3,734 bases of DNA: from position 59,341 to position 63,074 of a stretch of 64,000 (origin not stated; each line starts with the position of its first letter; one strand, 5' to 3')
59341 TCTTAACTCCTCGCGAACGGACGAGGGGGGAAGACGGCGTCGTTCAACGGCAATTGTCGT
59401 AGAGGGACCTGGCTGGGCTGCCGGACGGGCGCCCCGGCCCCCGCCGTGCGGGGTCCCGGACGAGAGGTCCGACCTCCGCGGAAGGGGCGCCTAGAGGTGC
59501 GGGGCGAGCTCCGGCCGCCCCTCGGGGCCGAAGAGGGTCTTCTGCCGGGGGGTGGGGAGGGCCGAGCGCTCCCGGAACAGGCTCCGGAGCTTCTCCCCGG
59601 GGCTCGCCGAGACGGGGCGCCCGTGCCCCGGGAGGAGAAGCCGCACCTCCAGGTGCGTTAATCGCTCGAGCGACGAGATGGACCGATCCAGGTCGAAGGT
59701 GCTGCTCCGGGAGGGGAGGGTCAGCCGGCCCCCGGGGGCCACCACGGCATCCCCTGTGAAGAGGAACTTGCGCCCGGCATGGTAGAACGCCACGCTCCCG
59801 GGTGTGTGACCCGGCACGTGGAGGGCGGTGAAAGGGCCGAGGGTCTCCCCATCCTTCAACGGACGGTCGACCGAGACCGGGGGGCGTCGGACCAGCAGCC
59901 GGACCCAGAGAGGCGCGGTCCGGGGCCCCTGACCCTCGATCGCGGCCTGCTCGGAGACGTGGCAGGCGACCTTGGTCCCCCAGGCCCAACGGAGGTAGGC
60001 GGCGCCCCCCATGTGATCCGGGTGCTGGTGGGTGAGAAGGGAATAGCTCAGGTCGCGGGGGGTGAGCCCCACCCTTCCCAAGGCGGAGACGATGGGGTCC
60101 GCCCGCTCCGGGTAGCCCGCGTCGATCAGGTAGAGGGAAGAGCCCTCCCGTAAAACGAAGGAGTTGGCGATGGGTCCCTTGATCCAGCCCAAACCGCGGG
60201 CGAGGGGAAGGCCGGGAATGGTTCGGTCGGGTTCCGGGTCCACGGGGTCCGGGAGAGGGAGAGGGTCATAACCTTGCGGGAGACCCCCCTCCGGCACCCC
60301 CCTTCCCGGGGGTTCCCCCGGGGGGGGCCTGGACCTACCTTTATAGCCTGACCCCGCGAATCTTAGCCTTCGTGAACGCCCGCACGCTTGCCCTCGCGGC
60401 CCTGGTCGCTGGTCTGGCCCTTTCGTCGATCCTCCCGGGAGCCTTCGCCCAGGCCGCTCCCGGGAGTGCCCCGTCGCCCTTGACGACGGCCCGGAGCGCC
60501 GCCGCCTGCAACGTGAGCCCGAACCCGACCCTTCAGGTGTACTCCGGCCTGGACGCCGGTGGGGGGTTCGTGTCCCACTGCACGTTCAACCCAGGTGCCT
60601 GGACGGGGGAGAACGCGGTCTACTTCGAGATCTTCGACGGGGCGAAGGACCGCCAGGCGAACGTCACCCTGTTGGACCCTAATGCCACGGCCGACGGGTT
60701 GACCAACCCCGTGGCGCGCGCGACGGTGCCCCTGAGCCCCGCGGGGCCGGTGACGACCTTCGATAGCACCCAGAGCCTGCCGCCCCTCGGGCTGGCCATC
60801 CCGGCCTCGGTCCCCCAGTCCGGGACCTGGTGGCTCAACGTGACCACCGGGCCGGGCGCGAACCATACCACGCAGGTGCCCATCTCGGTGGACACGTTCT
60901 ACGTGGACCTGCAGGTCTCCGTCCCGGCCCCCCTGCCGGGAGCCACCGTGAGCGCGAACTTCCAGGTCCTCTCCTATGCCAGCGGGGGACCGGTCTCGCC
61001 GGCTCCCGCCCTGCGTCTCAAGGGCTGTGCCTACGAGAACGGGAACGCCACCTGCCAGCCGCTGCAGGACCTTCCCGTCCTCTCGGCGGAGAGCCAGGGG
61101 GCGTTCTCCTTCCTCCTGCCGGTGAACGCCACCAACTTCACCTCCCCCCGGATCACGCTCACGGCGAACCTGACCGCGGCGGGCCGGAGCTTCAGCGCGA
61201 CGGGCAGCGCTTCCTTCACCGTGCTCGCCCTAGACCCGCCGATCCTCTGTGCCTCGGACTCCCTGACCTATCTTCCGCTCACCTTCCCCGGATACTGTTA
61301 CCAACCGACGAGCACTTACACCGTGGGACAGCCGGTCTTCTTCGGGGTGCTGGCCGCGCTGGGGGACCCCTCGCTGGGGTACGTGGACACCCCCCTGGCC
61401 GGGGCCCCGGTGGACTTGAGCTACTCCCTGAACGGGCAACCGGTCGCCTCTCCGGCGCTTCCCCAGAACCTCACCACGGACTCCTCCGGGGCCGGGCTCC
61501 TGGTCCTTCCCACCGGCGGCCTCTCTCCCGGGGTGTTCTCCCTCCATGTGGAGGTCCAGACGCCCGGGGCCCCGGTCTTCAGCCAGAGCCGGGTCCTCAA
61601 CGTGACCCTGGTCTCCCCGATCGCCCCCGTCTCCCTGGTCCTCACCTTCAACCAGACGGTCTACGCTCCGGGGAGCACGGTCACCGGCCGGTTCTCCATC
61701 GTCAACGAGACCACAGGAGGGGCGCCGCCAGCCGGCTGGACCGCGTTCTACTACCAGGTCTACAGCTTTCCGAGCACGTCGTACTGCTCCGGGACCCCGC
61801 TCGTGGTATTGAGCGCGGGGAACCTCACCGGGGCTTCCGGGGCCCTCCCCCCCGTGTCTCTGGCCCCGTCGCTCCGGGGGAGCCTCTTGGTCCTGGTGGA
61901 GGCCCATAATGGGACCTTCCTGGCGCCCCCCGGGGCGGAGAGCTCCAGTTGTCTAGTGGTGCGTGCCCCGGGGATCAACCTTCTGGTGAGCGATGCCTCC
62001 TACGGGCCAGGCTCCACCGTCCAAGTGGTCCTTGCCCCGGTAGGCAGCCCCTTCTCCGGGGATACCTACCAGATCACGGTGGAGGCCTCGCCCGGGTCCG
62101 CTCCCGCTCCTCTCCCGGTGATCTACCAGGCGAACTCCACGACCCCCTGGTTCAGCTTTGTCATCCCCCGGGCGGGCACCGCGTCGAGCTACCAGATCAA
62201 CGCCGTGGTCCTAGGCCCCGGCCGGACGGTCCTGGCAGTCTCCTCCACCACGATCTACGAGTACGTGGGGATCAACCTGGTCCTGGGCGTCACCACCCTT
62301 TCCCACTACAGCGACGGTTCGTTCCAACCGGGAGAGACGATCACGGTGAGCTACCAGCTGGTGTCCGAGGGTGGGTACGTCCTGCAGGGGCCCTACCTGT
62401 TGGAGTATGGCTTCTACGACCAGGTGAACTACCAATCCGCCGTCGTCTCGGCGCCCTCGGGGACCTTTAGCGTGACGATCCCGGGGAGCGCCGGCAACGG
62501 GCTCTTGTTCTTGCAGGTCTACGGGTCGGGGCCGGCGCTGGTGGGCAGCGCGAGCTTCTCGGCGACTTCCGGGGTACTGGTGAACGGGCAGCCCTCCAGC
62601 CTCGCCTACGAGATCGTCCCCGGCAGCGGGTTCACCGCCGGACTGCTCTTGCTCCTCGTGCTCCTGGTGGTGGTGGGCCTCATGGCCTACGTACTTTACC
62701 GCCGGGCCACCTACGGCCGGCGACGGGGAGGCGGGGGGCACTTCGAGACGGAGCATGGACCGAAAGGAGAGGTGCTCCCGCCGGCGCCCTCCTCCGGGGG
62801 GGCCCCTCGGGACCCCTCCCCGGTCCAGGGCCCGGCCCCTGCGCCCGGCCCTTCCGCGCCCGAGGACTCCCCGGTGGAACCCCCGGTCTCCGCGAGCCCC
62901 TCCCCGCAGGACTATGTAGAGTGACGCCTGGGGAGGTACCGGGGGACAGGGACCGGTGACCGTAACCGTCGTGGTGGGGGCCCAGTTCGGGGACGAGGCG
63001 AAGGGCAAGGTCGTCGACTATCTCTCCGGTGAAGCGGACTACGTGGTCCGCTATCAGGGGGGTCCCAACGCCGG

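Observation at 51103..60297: N-glycosylation-type gene cluster (UDP-sulfoquinovose synthase, NDP-sugar pyrophosphorylase, two GT4s) with a surface glycoprotein gene immediately downstream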

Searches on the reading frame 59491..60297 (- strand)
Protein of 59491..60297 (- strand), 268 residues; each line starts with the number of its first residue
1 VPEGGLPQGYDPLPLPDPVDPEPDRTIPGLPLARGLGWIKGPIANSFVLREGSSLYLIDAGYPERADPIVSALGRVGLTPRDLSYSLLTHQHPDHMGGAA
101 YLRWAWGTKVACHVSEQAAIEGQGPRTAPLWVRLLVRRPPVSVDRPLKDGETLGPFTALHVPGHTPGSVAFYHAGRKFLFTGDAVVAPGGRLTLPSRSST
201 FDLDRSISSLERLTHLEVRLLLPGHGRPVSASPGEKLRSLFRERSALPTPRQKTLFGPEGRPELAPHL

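Call 4: search_protein_families(library=pfam, proteins=[window:59491-60297:-], max_evalue=0.01)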
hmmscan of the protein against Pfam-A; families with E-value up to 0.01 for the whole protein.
window:59491-60297:- (268 aa): 4 families
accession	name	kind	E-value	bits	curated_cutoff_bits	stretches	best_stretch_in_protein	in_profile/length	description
PF00753.33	Lactamase_B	-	6.8e-30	104.9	22.7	1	43-225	5-196/196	Metallo-beta-lactamase superfamily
PF19583.5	ODP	-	2.3e-08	34.6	27.2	1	44-187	3-139/194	ODP family beta lactamase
PF12706.13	Lactamase_B_2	-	4.8e-07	30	27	1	57-187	4-146/200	Beta-lactamase superfamily domain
PF14597.12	Lactamase_B_5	-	0.0054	16.7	28.4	1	140-237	92-192/199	Metallo-beta-lactamase superfamily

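Call 5: search_protein_families(library=ncbifam, proteins=[window:59491-60297:-], max_evalue=0.01)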
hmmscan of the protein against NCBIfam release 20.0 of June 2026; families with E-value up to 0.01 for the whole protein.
window:59491-60297:- (268 aa): 43 families (the best 25 are shown)
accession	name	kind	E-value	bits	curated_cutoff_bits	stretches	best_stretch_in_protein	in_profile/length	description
NF033105.1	bla_subclass_B3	equivalog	1.7e-18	66.8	240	1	52-173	31-155/257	subclass B3 metallo-beta-lactamase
NF033106.1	blaL1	exception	8.6e-16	57.7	560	1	54-199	69-221/290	L1 family subclass B3 metallo-beta-lactamase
NF012229.1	bla_class_B_core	domain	6.4e-14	52.3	100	1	45-172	16-137/139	metallo-beta-lactamase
TIGR03413.1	GSH_gloB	equivalog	7.9e-14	51.6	200.8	2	156-197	99-141/248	hydroxyacylglutathione hydrolase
NF000438.2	blaPOM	exception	7.5e-13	48.3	610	1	53-177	66-192/286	POM family subclass B3 metallo-beta-lactamase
NF040470.1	blaEAM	exception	2.8e-12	46.3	660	1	23-171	60-213/318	EAM family subclass B3 metallo-beta-lactamase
NF040644.1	blaPAM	exception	8.7e-12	44.7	615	1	50-175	63-190/287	PAM family subclass B3 metallo-beta-lactamase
NF040469.1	blaEFM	exception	2.8e-11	43.1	610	1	43-171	70-201/302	EFM family subclass B3 metallo-beta-lactamase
NF047896.1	blaMIM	exception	3.4e-11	43.1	640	1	51-175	77-205/306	MIM family subclass B3 metallo-beta-lactamase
NF047979.1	lactonase_AidB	equivalog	4.8e-11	42.4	360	2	45-98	52-109/271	AidB family quorum-quenching N-acyl homoserine lactonase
NF053820.1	MBLfold_Strvi7410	exception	1.3e-10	41.3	525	1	50-137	30-119/343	Strvi_7410 family MBL fold metallo-hydrolase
TIGR04558.1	SoxH_rel_PQQ_1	hypoth_equivalog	5.4e-10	38.8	300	1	41-230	31-218/285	quinoprotein relay system zinc metallohydrolase 1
NF000459.2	blaSPG-1_fam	exception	6e-10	38.7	550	1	55-185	62-194/285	SPG-1 family subclass B3 metallo-beta-lactamase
NF000405.1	HARLDQ_not_B3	exception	8.6e-10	38.6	350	1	46-173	42-171/267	HARLDQ motif MBL-fold protein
NF040468.1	blaECM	exception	1.1e-09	37.9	640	1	53-171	80-202/303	ECM family subclass B3 metallo-beta-lactamase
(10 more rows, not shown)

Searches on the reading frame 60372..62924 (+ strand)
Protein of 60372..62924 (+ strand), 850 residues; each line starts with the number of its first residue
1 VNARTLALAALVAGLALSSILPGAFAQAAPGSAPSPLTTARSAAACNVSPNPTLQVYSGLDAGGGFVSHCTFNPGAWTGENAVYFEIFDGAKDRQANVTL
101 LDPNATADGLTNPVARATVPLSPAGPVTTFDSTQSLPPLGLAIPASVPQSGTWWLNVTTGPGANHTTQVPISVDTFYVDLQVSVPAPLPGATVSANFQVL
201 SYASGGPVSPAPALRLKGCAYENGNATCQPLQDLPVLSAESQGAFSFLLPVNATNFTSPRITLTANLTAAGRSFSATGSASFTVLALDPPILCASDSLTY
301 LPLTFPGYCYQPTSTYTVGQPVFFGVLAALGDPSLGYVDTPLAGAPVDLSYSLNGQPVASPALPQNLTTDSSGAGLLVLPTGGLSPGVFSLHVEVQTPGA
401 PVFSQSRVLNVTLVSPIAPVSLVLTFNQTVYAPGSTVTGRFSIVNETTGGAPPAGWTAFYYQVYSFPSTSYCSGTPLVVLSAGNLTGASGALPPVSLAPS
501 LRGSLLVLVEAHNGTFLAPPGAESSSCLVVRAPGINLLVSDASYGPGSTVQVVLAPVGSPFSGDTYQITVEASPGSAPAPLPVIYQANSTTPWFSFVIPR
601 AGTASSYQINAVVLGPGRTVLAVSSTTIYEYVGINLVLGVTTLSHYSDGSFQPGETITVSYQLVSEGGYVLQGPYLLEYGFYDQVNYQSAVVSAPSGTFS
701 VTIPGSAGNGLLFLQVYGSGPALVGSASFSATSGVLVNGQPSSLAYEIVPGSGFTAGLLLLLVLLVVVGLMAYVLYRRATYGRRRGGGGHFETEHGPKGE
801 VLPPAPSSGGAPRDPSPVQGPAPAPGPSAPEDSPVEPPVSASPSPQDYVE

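Call 4: search_protein_families(library=pfam, proteins=[window:60372-62924:+], max_evalue=0.01)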
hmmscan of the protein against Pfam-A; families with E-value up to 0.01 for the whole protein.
window:60372-62924:+ (850 aa): 1 family
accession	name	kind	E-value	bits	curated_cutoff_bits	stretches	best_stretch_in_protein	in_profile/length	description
PF10989.13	DUF2808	-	0.0059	17.1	25.3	0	546-574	101-129/146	Protein of unknown function (DUF2808)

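Call 5: search_protein_families(library=ncbifam, proteins=[window:60372-62924:+], max_evalue=0.01)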
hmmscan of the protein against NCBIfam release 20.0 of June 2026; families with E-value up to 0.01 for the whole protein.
window:60372-62924:+ (850 aa): 0 families

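Call 50: find_homologous_proteins(query=window:60372-62924:+, max_evalue=0.00001)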
Query window:60372-62924:+ (850 aa): 7 proteins with E <= 0.00001 among 8000 candidates.
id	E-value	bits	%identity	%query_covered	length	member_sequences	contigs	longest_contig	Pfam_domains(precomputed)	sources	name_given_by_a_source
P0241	0.0e+0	1809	98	100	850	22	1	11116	-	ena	-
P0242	0.0e+0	1518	84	99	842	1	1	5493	-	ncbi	-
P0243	0.0e+0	1434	78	100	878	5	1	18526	-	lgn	-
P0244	0.0e+0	1420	77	100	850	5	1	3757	-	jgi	jgi:hypothetical protein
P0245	1.5e-253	862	53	95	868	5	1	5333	-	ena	-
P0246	2.7e-252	858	54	92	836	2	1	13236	-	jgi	jgi:hypothetical protein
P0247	1.5e-32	131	28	82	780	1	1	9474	-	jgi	jgi:hypothetical protein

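Call 64: predict_structure(alignment_id=A1)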
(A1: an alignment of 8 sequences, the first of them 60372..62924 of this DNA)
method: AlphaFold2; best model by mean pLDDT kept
length: 850 residues; sequences in the alignment: 8
mean_pLDDT: 61.7   pTM: 0.32
mean pLDDT of the five models: 61.7, 59.9, 57.1, 56.8, 56.8
residues with pLDDT >= 90: 12; 70-90: 348; 50-70: 244; < 50: 246
segments of 3 or more residues with pLDDT < 50: 1-80, 123-139, 161-164, 203-206, 221-226, 286-313, 332-338, 515-520, 576-579, 722-726, 744-755, 781-850
pLDDT, mean of each block of 10 residues (from residue 1): 40 42 27 22 25 30 35 39 54 63 68 71 41 40 56 62 48 62 66 77 53 67 50 71 75 59 71 68 47 34 32 55 64 46 76 83 76 65 80 70 64 70 82 83 82 79 74 66 84 83 80 54 75 73 73 71 74 59 75 80 75 74 79 77 79 89 72 79 76 83 83 82 55 82 44 52 80 64 33 32 30 32 34 35 34
secondary structure, 60 per line:
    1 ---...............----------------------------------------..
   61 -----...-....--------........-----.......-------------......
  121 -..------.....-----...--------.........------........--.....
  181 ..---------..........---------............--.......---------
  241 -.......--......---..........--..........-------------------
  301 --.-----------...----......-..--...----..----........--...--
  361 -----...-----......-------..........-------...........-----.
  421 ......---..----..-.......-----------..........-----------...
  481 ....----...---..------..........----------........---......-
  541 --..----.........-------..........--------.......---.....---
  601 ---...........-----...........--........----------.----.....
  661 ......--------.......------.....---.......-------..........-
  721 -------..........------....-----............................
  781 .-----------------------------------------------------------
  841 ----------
elements in order (helices of 4 or more, strands of 3 or more residues): H4-18 E66-68 E70-73 E82-89 E95-101 E115-120 E140-142 E151-159 E166-173 E176-182 E192-201 E211-222 E225-231 E242-248 H251-255 E260-269 E272-281 E315-317 E322-327 E346-353 E356-358 E366-368 E374-379 E387-396 E404-414 E420-426 E439-445 E457-466 E478-484 E489-491 E503-512 E523-530 E534-539 E549-557 E565-574 E583-589 E593-597 E604-614 E620-630 E633-640 E656-666 E675-681 E688-692 E696-702 E710-719 E728-737 H744-747 H753-781

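Call 66: fold_search(model_id=the predicted structure, library=pdb)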
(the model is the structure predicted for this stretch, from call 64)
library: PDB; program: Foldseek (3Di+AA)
matches with E <= 10: 1763; with E <= 0.001: 371
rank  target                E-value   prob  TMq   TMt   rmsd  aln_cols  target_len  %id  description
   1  9fx2                  5.3e-18  1.00  0.16  0.12  26.2       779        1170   11  Structure of methylamine activated CD109 (released 2025-03-19)
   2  4e0s_A                1.2e-17  1.00  0.16  0.10  26.3       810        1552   12  Crystal Structure of C5b-6 (released 2012-04-18)
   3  8oq3_A                2.0e-17  1.00  0.17  0.11  26.3       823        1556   11  Structure of methylamine treated human complement C3 (released 2024-02-21)
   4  9u62_E                2.1e-17  1.00  0.16  0.11  27.0       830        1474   12  AP pathways C3 convertase C3bBbP and C3 complex (released 2026-01-14)
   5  9u60_E                2.9e-17  1.00  0.16  0.11  26.1       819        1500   14  C3 convertases zymogen C4b2 in loading state (released 2026-01-14)
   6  3prx_B                6.0e-17  1.00  0.16  0.12  26.5       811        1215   12  Structure of Complement C5 in Complex with CVF and SSL7 (released 2011-01-19)
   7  9fx3_A                7.6e-17  1.00  0.19  0.14  32.2       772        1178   11  Structure of active human CD109 (released 2025-03-19)
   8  7q62_B                8.3e-17  1.00  0.16  0.17  27.1       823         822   14  Structure of TEV cleaved A2ML1 dimer (A2ML1-TT dimer) (released 2022-04-20)
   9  7q60                  1.0e-16  1.00  0.15  0.12  26.8       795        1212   13  Structure of TEV cleaved A2ML1 (A2ML1-TE) (released 2022-04-20)
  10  8s3o_A                1.0e-16  1.00  0.13  0.09  40.7       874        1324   11  Structure of native human CD109 (released 2025-03-05)
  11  6h04_A                1.1e-16  1.00  0.18  0.14  31.5       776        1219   12  Closed conformation of the Membrane Attack Complex (released 2018-12-19)
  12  9u5z_E                1.2e-16  1.00  0.17  0.11  26.8       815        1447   13  C3 convertases zymogen C4b2 in activation state (released 2026-01-14)
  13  4u48                  1.5e-16  1.00  0.17  0.10  33.3       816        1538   13  Crystal structure of Salmonella alpha-2-macroglobulin (released 2014-09-17)
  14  7s62                  2.6e-16  1.00  0.15  0.11  27.5       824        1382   12  Locally refined protomer structure of native-form oocyte/egg Alpha-2-Macroglobulin (A2Moo) tetramer (released 2022-01-05)
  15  3prx_A                2.7e-16  1.00  0.19  0.12  31.4       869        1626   11  Structure of Complement C5 in Complex with CVF and SSL7 (released 2011-01-19)
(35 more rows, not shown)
